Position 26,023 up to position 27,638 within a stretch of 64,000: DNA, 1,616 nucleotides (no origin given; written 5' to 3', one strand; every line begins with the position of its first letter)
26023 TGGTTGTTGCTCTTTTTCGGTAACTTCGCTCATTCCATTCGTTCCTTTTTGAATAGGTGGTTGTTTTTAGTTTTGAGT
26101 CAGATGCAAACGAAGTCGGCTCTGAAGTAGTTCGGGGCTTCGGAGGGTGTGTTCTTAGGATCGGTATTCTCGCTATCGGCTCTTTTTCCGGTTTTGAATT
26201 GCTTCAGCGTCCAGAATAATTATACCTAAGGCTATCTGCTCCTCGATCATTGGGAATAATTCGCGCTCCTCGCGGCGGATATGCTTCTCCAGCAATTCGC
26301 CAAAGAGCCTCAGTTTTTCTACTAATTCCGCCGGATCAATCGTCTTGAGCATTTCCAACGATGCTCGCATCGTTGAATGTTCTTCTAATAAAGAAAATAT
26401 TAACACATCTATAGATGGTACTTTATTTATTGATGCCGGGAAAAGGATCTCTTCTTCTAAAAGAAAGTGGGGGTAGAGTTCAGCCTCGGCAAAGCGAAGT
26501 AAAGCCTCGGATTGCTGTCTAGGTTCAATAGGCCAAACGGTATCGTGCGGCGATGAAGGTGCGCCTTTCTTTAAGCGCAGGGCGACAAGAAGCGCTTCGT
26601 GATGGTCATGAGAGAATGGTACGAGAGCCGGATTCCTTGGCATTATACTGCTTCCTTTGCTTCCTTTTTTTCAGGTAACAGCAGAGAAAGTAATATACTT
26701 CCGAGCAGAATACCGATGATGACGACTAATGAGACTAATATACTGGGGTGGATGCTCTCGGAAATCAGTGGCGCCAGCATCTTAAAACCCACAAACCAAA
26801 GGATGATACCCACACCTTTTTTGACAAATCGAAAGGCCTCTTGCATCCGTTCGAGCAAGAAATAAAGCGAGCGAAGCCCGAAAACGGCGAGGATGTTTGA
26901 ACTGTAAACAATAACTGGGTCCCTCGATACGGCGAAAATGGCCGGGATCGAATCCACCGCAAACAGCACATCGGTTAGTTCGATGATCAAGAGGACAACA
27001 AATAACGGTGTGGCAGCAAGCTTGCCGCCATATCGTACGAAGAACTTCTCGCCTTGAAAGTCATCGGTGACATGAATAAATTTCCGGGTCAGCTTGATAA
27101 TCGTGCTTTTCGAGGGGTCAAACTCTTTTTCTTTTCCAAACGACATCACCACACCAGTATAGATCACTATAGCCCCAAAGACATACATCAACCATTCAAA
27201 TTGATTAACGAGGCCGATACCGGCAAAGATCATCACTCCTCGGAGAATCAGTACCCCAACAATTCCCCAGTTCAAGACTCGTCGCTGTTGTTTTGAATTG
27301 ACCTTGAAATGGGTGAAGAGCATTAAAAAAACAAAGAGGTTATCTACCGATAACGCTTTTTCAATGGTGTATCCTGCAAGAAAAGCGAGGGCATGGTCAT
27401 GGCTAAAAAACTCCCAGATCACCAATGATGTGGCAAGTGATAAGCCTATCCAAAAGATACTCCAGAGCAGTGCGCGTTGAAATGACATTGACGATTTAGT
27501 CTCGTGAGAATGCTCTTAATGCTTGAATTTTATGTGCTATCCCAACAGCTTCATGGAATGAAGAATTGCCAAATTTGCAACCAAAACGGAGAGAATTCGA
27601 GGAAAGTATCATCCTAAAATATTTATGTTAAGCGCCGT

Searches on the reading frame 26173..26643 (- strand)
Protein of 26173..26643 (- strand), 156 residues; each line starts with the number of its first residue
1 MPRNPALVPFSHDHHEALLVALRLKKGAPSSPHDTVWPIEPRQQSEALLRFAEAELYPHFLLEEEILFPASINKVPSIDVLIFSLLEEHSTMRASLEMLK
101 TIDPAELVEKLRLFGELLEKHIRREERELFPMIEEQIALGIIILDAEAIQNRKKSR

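Call 47: search_protein_families(library=pfam, proteins=[window:26173-26643:-], max_evalue=0.001)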
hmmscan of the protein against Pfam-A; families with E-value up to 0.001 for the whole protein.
window:26173-26643:- (156 aa): 1 family
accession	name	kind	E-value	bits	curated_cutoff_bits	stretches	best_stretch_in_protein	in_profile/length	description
PF01814.28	Hemerythrin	-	6.4e-15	56.2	25.3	1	12-133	7-127/127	Hemerythrin HHE cation binding domain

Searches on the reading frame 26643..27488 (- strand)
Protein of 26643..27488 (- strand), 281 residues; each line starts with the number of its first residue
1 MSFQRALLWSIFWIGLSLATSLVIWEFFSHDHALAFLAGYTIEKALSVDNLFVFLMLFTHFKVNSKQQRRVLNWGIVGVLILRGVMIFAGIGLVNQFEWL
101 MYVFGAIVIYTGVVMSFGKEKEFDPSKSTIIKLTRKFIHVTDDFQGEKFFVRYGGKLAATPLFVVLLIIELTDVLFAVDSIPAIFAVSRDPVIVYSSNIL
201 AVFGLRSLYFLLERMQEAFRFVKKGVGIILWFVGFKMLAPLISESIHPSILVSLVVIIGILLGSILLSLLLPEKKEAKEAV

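Call 13: search_protein_families(library=pfam, proteins=[window:26643-27488:-], max_evalue=0.001)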
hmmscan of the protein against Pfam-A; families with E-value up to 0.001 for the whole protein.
window:26643-27488:- (281 aa): 1 family
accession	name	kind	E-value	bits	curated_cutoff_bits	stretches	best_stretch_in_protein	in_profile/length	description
PF03741.22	TerC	-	2.1e-46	158.3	27.8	1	38-239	2-176/178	Integral membrane protein TerC family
